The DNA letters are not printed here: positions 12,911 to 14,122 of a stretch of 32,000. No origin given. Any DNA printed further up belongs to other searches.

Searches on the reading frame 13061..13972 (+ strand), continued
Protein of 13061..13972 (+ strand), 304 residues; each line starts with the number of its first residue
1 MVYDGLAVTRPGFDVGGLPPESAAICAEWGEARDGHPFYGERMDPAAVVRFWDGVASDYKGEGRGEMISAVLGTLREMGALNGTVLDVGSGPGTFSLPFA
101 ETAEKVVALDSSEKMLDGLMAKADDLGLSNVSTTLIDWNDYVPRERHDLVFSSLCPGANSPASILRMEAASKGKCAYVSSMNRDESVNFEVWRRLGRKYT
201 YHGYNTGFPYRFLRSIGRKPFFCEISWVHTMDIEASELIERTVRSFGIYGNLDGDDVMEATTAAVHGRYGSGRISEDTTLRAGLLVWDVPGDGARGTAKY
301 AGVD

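Call 24: search_solved_structures(query=A1, max_evalue=0.01)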
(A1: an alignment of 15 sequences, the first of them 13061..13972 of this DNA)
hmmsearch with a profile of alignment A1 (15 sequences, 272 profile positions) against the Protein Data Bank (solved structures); distinct sequences matched with E-value up to 0.01: 131 (the best 60 are shown).
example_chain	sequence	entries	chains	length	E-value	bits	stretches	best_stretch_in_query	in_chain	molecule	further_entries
5wp5_A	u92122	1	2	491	1.3e-10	44.3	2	64-135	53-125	Phosphomethylethanolamine N-methyltransferase 2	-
5wp4_A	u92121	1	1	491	4.3e-10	42.6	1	58-135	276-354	Phosphoethanolamine N-methyltransferase 1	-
7wzg_A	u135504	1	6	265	3.8e-09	39.5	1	53-135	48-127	Cypemycin N-terminal methyltransferase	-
9rfr_A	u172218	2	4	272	5.1e-09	39.1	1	32-134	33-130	Ubiquinone biosynthesis O-methyltransferase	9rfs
5kpc_A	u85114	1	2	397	6.8e-09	38.7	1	60-149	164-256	Pavine N-methyltransferase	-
9whw_B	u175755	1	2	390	7.9e-09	38.5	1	58-132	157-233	N-methyltransferase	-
8joz_A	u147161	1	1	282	9.9e-09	38.2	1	30-125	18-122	tRNA 5-carboxymethoxyuridine methyltransferase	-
4htf_A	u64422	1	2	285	9.9e-09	38.2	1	30-125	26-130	S-adenosylmethionine-dependent methyltransferase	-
9ri2_A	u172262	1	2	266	1.9e-08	37.3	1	66-136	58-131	Methyltransferase, putative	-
5kn4_A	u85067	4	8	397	2.7e-08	36.7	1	60-148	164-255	Pavine N-methyltransferase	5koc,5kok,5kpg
1xxl_A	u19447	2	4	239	5.8e-08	35.6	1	60-132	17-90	YcgJ protein | ycgJ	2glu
1jsx_A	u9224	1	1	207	8.5e-08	35.1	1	30-143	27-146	Glucose-inhibited division protein B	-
3dlc_A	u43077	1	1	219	9.3e-08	35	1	39-133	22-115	Putative S-adenosyl-L-methionine-dependent Methyltransferase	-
3ou2_A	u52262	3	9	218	1.3e-07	34.5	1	33-135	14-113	SAM-dependent methyltransferase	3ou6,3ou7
8rdl_A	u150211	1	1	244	1.6e-07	34.2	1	54-136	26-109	ToxA protein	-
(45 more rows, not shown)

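Call 25: fold_search(model_id=the predicted structure, library=pdb)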
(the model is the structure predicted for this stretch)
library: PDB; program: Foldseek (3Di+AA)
matches with E <= 10: 1940; with E <= 0.001: 1227
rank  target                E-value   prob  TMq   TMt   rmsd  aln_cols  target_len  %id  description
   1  5egp_B                3.2e-12  1.00  0.50  0.53  11.9       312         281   15  Crystal structure of the S-methyltransferase TmtA (released 2016-02-03)
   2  5egp_A                1.2e-11  1.00  0.50  0.54  10.6       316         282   14  Crystal structure of the S-methyltransferase TmtA (released 2016-02-03)
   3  5jgk_A                1.4e-11  1.00  0.50  0.53  11.8       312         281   15  Crystal structure of GtmA in complex with SAH (released 2017-03-01)
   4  2yqz_A                8.4e-11  1.00  0.52  0.60  11.7       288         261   17  Crystal Structure of Hypothetical Methyltransferase TTHA0223 from Thermus thermophilus HB8 complexed with S-adenosylme (released 2007-10-02)
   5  2p35_B                1.2e-10  1.00  0.49  0.60   5.5       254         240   15  Crystal structure of trans-aconitate methyltransferase from Agrobacterium tumefaciens (released 2007-04-10)
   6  3ccf_A                1.3e-10  1.00  0.54  0.67   3.8       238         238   15  Crystal structure of putative methyltransferase (YP_321342.1) from Anabaena variabilis ATCC 29413 at 1.90 A resolution (released 2008-03-11)
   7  1xxl_A                1.4e-10  1.00  0.47  0.58   6.1       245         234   13  The crystal structure of YcgJ protein from Bacillus subitilis at 2.1 A resolution (released 2004-11-23)
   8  9dga                  1.9e-10  1.00  0.37  0.34   7.9       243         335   14  Tetrahydroprotoberberine N-methyltransferase in complex with (R)-reticuline and SAM (released 2025-09-17)
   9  3ccf_B                2.2e-10  1.00  0.55  0.67   4.0       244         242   14  Crystal structure of putative methyltransferase (YP_321342.1) from Anabaena variabilis ATCC 29413 at 1.90 A resolution (released 2008-03-11)
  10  5w7m                  2.3e-10  1.00  0.50  0.55   4.8       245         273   13  Crystal structure of RoqN (released 2018-06-27)
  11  5jgl_A                2.3e-10  1.00  0.45  0.50   7.1       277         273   17  Crystal structure of GtmA in complex with S-Adenosylmethionine (released 2017-03-01)
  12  5w7k_B                2.6e-10  1.00  0.51  0.57   4.6       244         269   14  Crystal structure of OxaG (released 2018-06-27)
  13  2p35_A                2.8e-10  1.00  0.49  0.58   4.6       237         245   16  Crystal structure of trans-aconitate methyltransferase from Agrobacterium tumefaciens (released 2007-04-10)
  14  5w7k_A                3.0e-10  1.00  0.53  0.58   6.2       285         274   13  Crystal structure of OxaG (released 2018-06-27)
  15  6gkz_C                3.1e-10  1.00  0.37  0.34  15.6       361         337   11  Crystal structure of Coclaurine N-Methyltransferase (CNMT) bound to N-methylheliamine and SAH (released 2019-01-16)
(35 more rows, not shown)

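Call 44: search_protein_families(library=pfam, proteins=[P0073, P0102, P0108, P0129, P0143], max_evalue=0.001)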
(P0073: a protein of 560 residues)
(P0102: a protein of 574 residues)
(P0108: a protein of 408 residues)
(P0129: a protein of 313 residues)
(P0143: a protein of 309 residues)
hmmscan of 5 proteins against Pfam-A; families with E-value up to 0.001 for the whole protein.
P0073 (560 aa): 24 families
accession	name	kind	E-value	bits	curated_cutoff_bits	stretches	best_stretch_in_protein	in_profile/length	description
PF13649.12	Methyltransf_25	-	1.9e-26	93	27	2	355-429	1-74/97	Methyltransferase domain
PF13847.12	Methyltransf_31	-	4.3e-24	85.3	27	2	56-162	2-113/145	Methyltransferase domain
PF00398.26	RrnaAD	-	7.1e-20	71.6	24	2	340-417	19-94/263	Ribosomal RNA adenine dimethylase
PF08241.18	Methyltransf_11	-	6.6e-18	65.6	21.2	2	62-138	1-73/95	Methyltransferase domain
PF05175.20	MTS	-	9.9e-17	61.5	23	2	43-116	17-92/170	Methyltransferase small domain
PF08242.18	Methyltransf_12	-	1.7e-16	61.2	30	2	62-137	1-77/98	Methyltransferase domain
PF13489.12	Methyltransf_23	-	1.4e-13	51.3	27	2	45-160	9-117/164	Methyltransferase domain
PF06325.19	PrmA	-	4.9e-13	49.7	22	2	56-131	160-232/296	Ribosomal protein L11 methyltransferase (PrmA)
PF02527.21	GidB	-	2.2e-12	47.1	27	2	55-161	45-150/184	rRNA small subunit methyltransferase G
PF01209.24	Ubie_methyltran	-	2.6e-12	47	20.1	2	54-150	44-139/233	ubiE/COQ5 methyltransferase family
PF01728.25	FtsJ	-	9.2e-11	42.4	24.1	1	49-181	12-158/181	FtsJ-like methyltransferase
PF02353.26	CMAS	-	2e-10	40.9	27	1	47-118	52-125/273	Mycolic acid cyclopropane synthetase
PF09445.16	Methyltransf_15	-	2.3e-10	40.8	22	1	354-436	3-88/165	RNA cap guanine-N2 methyltransferase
PF05958.17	tRNA_U5-meth_tr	-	3.3e-10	40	23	1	56-113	200-257/357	tRNA (Uracil-5-)-methyltransferase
PF01135.25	PCMT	-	4e-10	40.3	20.3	1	331-407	53-132/210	Protein-L-isoaspartate(D-aspartate) O-methyltransferase (PCMT)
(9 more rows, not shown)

P0102 (574 aa): 23 families
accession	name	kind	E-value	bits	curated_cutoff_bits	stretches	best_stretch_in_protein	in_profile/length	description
PF13649.12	Methyltransf_25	-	2.4e-24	86.3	27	2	69-149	1-80/97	Methyltransferase domain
PF13847.12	Methyltransf_31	-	5.3e-24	85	27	2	357-469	4-119/145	Methyltransferase domain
PF05175.20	MTS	-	1.8e-17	63.9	23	2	56-121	22-89/170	Methyltransferase small domain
PF08242.18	Methyltransf_12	-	1.8e-16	61.1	30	2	361-436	1-77/98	Methyltransferase domain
PF08241.18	Methyltransf_11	-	1.1e-15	58.4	21.2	2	70-146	1-73/95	Methyltransferase domain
PF09445.16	Methyltransf_15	-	3.9e-15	56.2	22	2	359-441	3-88/165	RNA cap guanine-N2 methyltransferase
PF06325.19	PrmA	-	3.9e-14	53.3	22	2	58-126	155-223/296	Ribosomal protein L11 methyltransferase (PrmA)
PF00398.26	RrnaAD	-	1.3e-13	51.1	24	2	53-116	18-79/263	Ribosomal RNA adenine dimethylase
PF13489.12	Methyltransf_23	-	3.6e-12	46.8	27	2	56-146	11-94/164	Methyltransferase domain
PF02390.23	Methyltransf_4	-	6.5e-11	42.4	24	2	357-412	2-59/173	Putative methyltransferase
PF02475.24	TRM5-TYW2_MTfase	-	1.2e-10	42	28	1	354-421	34-104/164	TRM5/TYW2 methyltransferase domain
PF01209.24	Ubie_methyltran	-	3.3e-10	40.2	20.1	1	67-122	49-107/233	ubiE/COQ5 methyltransferase family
PF05958.17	tRNA_U5-meth_tr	-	5e-09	36.1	23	1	342-411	187-256/357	tRNA (Uracil-5-)-methyltransferase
PF02527.21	GidB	-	1.9e-08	34.3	27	0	349-430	42-121/184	rRNA small subunit methyltransferase G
PF03848.20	TehB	-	5.8e-08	32.8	20.4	0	358-417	32-88/193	Tellurite resistance protein TehB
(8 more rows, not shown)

P0108 (408 aa): 7 families
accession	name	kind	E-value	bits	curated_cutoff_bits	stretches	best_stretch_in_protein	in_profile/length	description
PF13649.12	Methyltransf_25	-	1.3e-12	48.7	27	1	75-145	1-73/97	Methyltransferase domain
PF13847.12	Methyltransf_31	-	3.2e-10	40.3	27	1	70-160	2-100/145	Methyltransferase domain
PF08241.18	Methyltransf_11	-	5.6e-09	37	21.2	1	76-144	1-68/95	Methyltransferase domain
PF01209.24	Ubie_methyltran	-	4e-06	26.8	20.1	1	71-145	47-125/233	ubiE/COQ5 methyltransferase family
PF08242.18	Methyltransf_12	-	0.00011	23.3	30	1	76-144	1-73/98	Methyltransferase domain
PF05175.20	MTS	-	0.00045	20.3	23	0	72-142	32-104/170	Methyltransferase small domain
PF02353.26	CMAS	-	0.00052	19.9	27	1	65-142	56-133/273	Mycolic acid cyclopropane synthetase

P0129 (313 aa): 7 families
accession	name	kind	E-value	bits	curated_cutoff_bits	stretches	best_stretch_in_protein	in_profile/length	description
PF13649.12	Methyltransf_25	-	6.4e-12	46.4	27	1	72-153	1-83/97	Methyltransferase domain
PF08241.18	Methyltransf_11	-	1.3e-07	32.5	21.2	1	73-139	1-65/95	Methyltransferase domain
PF13847.12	Methyltransf_31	-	1.9e-06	28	27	1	70-141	5-81/145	Methyltransferase domain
PF00398.26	RrnaAD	-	9.3e-06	25.4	24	1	44-133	6-93/263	Ribosomal RNA adenine dimethylase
PF03848.20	TehB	-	2.7e-05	24.2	20.4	1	60-141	23-102/193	Tellurite resistance protein TehB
PF08242.18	Methyltransf_12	-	0.00013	23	30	1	73-140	1-71/98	Methyltransferase domain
PF05175.20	MTS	-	0.00016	21.8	23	1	68-139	31-103/170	Methyltransferase small domain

P0143 (309 aa): 3 families
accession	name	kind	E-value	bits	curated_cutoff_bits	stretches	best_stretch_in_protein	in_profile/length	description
PF13649.12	Methyltransf_25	-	4e-07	31.1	27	1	92-167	1-74/97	Methyltransferase domain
PF00398.26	RrnaAD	-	7.8e-05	22.3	24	1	74-143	20-84/263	Ribosomal RNA adenine dimethylase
PF13847.12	Methyltransf_31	-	0.0001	22.4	27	1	87-164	2-81/145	Methyltransferase domain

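Call 46: search_solved_structures(query=L025:6068-7681:+, max_evalue=1e-10)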
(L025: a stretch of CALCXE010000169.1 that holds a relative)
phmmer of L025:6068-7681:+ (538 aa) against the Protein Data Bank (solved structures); distinct sequences matched with E-value up to 1e-10: 80 (the best 60 are shown).
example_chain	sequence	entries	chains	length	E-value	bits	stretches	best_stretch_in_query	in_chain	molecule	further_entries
4pfu_A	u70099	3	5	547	2.8e-32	115.5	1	80-422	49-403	ABC transporter substrate-binding protein | Mannoside ABC transport system, sugar-binding protein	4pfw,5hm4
6i3g_A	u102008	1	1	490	8.7e-32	113.9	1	74-502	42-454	ABC transporter, substrate-binding protein, family 5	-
5isu_A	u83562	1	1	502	2.7e-29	105.7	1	42-498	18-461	Lmo0135 protein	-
8i5j_A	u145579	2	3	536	4.8e-27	98.2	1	84-518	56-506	ABC transporter substrate-binding protein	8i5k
1zty_A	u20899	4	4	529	5.2e-27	98.1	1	85-518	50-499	Chitin Oligosaccharide Binding Protein | Peptide ABC transporter, periplasmic peptide-binding protein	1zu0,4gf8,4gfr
5u4o_A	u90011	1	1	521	3e-26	95.6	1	9-527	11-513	ABC transporter substrate-binding protein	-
4pft_A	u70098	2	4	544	9e-26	94.1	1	101-518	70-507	ABC transporter substrate-binding protein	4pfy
1vr5_A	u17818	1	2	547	9.1e-26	94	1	101-518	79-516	oligopeptide ABC transporter, periplasmic oligopeptide-binding protein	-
1uiu_A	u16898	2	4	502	1.2e-25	93.7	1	64-415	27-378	Nickel-binding periplasmic protein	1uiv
8spm_A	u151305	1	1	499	1.6e-25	93.2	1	64-414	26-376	Nickel ABC transporter, nickel/metallophore periplasmic binding protein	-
3mzb_A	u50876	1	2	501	1.6e-25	93.2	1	64-414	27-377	Nickel-binding periplasmic protein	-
3qim_A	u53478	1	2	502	1.6e-25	93.2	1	64-414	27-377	Nickel-binding periplasmic protein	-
1zlq_A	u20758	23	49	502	1.6e-25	93.2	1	64-414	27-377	Nickel-binding periplasmic protein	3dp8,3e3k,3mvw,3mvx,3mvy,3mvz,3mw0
9t0v_A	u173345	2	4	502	1.6e-25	93.2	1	64-414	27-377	Nickel-binding periplasmic protein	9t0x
9pl3_A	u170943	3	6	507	1.9e-24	89.6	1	67-418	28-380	Peptide ABC transporter, peptide-binding protein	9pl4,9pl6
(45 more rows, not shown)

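Call 61: find_encoding_contigs(protein=P0002, flank=10000, max_places=4)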
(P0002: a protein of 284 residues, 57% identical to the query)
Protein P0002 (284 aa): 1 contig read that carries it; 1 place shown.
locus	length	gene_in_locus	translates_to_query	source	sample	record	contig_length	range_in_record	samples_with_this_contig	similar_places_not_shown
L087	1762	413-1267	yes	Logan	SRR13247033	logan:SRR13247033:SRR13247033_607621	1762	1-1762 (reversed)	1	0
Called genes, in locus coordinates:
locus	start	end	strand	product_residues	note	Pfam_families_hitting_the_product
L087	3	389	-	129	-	?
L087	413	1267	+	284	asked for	PF13489:Methyltransf_23 (faint), PF08241:Methyltransf_11, PF08242:Methyltransf_12 (faint), PF13649:Methyltransf_25, PF13847:Methyltransf_31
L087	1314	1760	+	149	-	?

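Call 62: find_encoding_contigs(protein=P0001, flank=10000, max_places=5)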
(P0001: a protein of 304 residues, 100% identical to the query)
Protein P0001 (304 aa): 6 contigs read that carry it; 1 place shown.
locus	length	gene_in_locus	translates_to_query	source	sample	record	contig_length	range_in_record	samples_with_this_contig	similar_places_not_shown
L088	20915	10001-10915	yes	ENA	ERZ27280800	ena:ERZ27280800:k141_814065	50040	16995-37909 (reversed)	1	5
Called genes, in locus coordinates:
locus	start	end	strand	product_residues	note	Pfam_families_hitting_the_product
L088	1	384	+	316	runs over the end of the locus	PF02775:TPP_enzyme_C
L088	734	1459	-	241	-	PF01940:DUF92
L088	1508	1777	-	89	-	-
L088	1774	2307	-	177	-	PF13238:AAA_18, PF13207:AAA_17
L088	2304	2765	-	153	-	PF01948:PyrI, PF02748:PyrI_C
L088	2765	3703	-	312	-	PF02729:OTCace_N, PF00185:OTCace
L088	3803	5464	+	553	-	PF17884:DUF5591, PF01472:PUA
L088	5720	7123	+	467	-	PF01497:Peripla_BP_2 (weak)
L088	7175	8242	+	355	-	PF01032:FecCD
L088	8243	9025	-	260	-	PF13476:AAA_23 (weak), PF00005:ABC_tran, PF02463:SMC_N (faint), PF13555:AAA_29 (weak), PF13304:AAA_21 (weak)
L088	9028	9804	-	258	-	PF00762:Ferrochelatase (faint), PF01903:CbiX, PF06180:CbiK, PF01903:CbiX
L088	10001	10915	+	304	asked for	PF13649:Methyltransf_25, PF13847:Methyltransf_31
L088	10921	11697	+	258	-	PF00142:Fer4_NifH, PF01656:CbiA, PF02374:ArsA_ATPase (weak), PF10609:ParA (faint), PF13614:AAA_31 (weak)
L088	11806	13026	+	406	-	PF08245:Mur_ligase_M (weak)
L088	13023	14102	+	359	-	PF00148:Oxidored_nitro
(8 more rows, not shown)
